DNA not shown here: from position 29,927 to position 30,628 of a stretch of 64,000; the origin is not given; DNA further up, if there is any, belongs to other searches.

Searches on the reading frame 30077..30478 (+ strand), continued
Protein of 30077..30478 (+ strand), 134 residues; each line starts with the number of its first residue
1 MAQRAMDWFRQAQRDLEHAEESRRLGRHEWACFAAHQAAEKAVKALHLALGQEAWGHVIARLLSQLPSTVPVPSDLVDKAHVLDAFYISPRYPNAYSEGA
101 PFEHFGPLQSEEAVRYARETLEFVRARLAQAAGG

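Call 21: search_solved_structures(query=window:30092-30478:+, max_evalue=0.01, show_alignments=3)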
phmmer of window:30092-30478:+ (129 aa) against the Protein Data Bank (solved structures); distinct sequences matched with E-value up to 0.01: 3.
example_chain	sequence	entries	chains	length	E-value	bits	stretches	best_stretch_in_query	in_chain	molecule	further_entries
1ufb_A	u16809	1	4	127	8.9e-36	126.1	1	2-123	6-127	TT1696 protein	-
1o3u_A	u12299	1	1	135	2.6e-24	89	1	7-122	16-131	conserved hypothetical protein TM0613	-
1wol_A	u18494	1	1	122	3.7e-21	78.9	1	2-122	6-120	122aa long conserved hypothetical protein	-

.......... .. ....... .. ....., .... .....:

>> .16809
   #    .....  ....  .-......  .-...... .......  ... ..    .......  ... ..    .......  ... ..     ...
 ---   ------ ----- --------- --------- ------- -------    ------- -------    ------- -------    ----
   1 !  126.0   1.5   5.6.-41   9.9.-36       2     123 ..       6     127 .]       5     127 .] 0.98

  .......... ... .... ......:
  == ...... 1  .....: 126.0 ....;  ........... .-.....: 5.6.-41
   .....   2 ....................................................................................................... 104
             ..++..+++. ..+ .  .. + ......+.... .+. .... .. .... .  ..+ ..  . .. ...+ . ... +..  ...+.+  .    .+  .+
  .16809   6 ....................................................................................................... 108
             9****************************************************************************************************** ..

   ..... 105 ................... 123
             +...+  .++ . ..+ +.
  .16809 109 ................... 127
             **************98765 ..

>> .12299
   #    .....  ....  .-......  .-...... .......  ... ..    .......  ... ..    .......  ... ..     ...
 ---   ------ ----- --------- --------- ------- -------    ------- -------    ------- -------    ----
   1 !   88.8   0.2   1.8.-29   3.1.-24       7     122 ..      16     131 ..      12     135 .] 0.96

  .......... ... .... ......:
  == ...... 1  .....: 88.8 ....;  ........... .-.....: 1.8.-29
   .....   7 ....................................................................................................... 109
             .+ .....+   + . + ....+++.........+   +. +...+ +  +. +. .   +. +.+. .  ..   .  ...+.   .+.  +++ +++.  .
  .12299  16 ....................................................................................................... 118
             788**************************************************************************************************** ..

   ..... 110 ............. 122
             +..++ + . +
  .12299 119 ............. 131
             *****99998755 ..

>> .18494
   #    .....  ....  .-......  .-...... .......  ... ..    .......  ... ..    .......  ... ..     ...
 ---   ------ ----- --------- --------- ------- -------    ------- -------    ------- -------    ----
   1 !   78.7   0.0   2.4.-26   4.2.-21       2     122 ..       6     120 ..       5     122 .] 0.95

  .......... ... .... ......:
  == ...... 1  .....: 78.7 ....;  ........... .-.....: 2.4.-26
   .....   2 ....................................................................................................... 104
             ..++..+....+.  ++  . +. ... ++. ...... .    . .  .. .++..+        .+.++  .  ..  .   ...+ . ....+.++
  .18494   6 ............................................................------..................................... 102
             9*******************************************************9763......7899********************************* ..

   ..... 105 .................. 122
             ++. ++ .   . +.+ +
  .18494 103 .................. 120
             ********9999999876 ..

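Call 26: find_related_loci(query=window:30092-30478:+, collection=metagenome_contigs, flank=4000)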
Query window:30092-30478:+ (129 aa) in metagenome_contigs; peptide patterns used: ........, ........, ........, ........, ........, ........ (x = any residue, [..] = any of these).
600 stretches matched a pattern (row limit reached: there are more); 571 encode a relative of the query (tblastn E <= 1e-3); the best 80 are kept; 80 distinct loci.
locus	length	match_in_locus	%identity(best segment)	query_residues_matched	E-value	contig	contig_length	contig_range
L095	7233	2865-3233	77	2-124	1e-62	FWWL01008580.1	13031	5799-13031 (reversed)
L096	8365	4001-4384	73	2-129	4e-62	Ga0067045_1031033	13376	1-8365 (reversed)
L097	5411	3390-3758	76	2-124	2e-62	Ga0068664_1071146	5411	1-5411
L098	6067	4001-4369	75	2-124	9e-62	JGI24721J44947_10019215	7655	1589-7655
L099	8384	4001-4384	72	2-129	2e-61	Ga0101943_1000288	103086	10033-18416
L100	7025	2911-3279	75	2-124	9e-62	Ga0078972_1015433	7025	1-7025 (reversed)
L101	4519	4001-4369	74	2-124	2e-61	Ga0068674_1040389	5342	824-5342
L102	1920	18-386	76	2-124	2e-62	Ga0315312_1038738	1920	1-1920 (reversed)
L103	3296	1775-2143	74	2-124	6e-61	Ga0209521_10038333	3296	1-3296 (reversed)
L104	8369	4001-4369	76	2-124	6e-61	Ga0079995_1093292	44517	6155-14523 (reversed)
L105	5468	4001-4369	76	2-124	8e-61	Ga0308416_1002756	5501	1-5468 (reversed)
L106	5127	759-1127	76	2-124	8e-61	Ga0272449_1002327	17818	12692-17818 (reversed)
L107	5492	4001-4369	75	2-124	7e-61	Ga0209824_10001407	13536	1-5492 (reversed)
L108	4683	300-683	73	2-129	2e-60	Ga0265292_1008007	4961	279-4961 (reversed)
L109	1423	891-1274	72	2-129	3e-63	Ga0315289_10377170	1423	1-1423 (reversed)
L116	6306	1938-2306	74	2-124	2e-59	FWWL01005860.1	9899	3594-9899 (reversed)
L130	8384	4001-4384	70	2-129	2e-58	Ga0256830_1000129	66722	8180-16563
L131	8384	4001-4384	70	2-129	3e-58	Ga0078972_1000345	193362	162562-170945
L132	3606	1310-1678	72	2-124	4e-58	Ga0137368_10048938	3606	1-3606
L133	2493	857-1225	70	2-124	3e-58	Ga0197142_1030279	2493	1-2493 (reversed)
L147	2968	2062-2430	72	2-124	3e-57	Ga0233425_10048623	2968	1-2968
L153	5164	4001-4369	70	2-124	8e-57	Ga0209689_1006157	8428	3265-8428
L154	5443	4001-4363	74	2-124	6e-57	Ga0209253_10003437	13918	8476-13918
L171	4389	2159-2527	69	2-124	3e-56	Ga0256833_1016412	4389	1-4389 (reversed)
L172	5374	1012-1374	71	2-124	4e-56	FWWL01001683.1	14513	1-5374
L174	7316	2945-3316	65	1-124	3e-56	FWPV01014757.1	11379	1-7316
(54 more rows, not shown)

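Call 29: search_protein_families(library=pfam, proteins=[L097:1799-3361:+, L116:325-1914:+, L130:2403-3974:+, L008:2119-3681:+, L153:2599-3936:+, L174:1767-2927:+, L147:994-2025:+, L171:1270-2133:+, L133:2-838:+, L132:3-1265:+], max_evalue=0.00001)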
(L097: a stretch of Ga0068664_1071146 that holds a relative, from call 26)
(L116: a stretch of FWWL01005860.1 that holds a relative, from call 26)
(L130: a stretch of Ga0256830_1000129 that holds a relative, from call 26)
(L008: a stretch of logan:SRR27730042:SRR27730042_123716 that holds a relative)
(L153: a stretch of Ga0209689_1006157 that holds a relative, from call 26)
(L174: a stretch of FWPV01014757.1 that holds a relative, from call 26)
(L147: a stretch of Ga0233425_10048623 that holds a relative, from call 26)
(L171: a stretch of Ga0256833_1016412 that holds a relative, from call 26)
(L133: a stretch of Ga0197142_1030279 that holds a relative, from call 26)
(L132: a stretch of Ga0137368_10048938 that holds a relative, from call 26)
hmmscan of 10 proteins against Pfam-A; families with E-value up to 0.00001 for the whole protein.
L097:1799-3361:+ (521 aa): 7 families
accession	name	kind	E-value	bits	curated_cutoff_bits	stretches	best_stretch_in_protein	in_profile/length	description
PF25516.1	PTPase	-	7.8e-26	90.2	27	1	372-449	1-78/79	Phosphotyrosine protein phosphatase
PF01424.28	R3H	-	5e-13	49.3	26.8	1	467-520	7-60/60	R3H domain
PF19568.5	Spore_III_AA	-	1.5e-10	41.1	27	1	109-256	121-276/306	Sporulation stage III, protein AA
PF03266.21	NTPase_1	-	7.5e-08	32.8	23.9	0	132-156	2-26/168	NTPase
PF00004.35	AAA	-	2e-06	28.7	21.2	1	132-216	1-68/131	ATPase family associated with various cellular activities (AAA)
PF13481.12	AAA_25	-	2.1e-06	28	27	0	121-158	25-62/195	AAA domain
PF13401.12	AAA_22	-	9.8e-06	26.3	27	0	128-216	4-95/130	AAA domain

L116:325-1914:+ (530 aa): 7 families
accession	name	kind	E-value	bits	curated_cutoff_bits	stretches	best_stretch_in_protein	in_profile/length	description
PF25516.1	PTPase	-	5.7e-26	90.7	27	1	379-456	1-78/79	Phosphotyrosine protein phosphatase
PF01424.28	R3H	-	1.1e-12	48.3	26.8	1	470-527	3-60/60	R3H domain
PF19568.5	Spore_III_AA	-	8.7e-11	41.9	27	1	118-265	121-276/306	Sporulation stage III, protein AA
PF03266.21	NTPase_1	-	8.6e-08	32.6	23.9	0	141-165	2-26/168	NTPase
PF00004.35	AAA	-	2.2e-06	28.6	21.2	1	141-225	1-68/131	ATPase family associated with various cellular activities (AAA)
PF13481.12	AAA_25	-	2.5e-06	27.7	27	0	130-167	25-62/195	AAA domain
PF13401.12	AAA_22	-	8.9e-06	26.5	27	0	137-225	4-95/130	AAA domain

L130:2403-3974:+ (524 aa): 1 family
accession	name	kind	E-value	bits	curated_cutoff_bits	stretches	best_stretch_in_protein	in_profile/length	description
PF01663.27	Phosphodiest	-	8.9e-35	121.3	23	1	4-412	1-326/342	Type I phosphodiesterase / nucleotide pyrophosphatase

L008:2119-3681:+ (521 aa): 0 families

L153:2599-3936:+ (446 aa): 1 family
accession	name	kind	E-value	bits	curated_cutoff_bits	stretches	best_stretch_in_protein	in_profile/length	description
PF01734.28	Patatin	-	6.7e-22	79.1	27.7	1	72-286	2-191/191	Patatin-like phospholipase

L174:1767-2927:+ (387 aa): 2 families
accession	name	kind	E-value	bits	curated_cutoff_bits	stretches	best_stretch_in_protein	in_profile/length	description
PF20181.5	DUF6544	-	1.1e-74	250.9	25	1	156-374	2-221/221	Family of unknown function (DUF6544)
PF21900.3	DUF6920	-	6.5e-45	153.8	27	1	163-381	1-222/222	Family of unknown function (DUF6920)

L147:994-2025:+ (344 aa): 2 families
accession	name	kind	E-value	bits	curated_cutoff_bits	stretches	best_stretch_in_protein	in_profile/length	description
PF22698.1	Semialdhyde_dhC_1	-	1.3e-43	149.1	27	1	147-311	1-165/165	Semialdehyde dehydrogenase, dimerisation domain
PF01118.30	Semialdhyde_dh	-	3.6e-26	92.4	26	1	3-138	1-120/121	Semialdehyde dehydrogenase, NAD binding domain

L171:1270-2133:+ (288 aa): 4 families
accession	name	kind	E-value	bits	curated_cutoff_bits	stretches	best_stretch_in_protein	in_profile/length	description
PF07728.20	AAA_5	-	1.9e-18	67.3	22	1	54-183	4-138/139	AAA domain (dynein-related subfamily)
PF07726.17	AAA_3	-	1.9e-08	34.7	27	1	55-179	5-124/131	ATPase family associated with various cellular activities (AAA)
PF13401.12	AAA_22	-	2.4e-06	28.3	27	0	54-149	10-119/130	AAA domain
PF00004.35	AAA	-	5.6e-06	27.3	21.2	1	54-169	3-110/131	ATPase family associated with various cellular activities (AAA)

L133:2-838:+ (279 aa): 0 families

L132:3-1265:+ (421 aa): 0 families

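Call 60: list_cluster_members(proteins=[P0241, window:30077-30478:+, window:30092-30478:+])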
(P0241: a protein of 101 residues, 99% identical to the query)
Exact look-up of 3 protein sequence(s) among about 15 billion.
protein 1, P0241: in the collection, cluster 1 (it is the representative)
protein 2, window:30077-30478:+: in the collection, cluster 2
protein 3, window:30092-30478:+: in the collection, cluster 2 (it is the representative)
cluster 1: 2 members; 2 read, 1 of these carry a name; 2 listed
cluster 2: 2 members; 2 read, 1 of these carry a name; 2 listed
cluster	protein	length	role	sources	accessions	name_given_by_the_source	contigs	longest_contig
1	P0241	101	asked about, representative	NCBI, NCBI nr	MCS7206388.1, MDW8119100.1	MAG: nucleotidyltransferase domain-containing protein [Dehalococcoidia bacterium] | nucleotidyltransferase domain-containing protein [Dehalococcoidia bacterium]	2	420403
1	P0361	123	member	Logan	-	-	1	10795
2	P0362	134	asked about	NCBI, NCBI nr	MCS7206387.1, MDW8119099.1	MAG: HEPN domain-containing protein [Dehalococcoidia bacterium] | HEPN domain-containing protein [Dehalococcoidia bacterium]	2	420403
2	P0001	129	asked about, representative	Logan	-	-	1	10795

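Call 67: search_solved_structures(query=window:30092-30478:+, max_evalue=10, show_alignments=0)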
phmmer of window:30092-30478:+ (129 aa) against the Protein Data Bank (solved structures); distinct sequences matched with E-value up to 10: 5.
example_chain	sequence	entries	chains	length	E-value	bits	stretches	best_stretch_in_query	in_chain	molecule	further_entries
1ufb_A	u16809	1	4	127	8.9e-36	126.1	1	2-123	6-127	TT1696 protein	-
1o3u_A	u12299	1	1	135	2.6e-24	89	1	7-122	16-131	conserved hypothetical protein TM0613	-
1wol_A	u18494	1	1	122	3.7e-21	78.9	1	2-122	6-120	122aa long conserved hypothetical protein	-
3o10_A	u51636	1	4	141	0.051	17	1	3-97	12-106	Sacsin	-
2hsb_A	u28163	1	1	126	1.8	12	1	4-52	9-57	Hypothetical UPF0332 protein AF0298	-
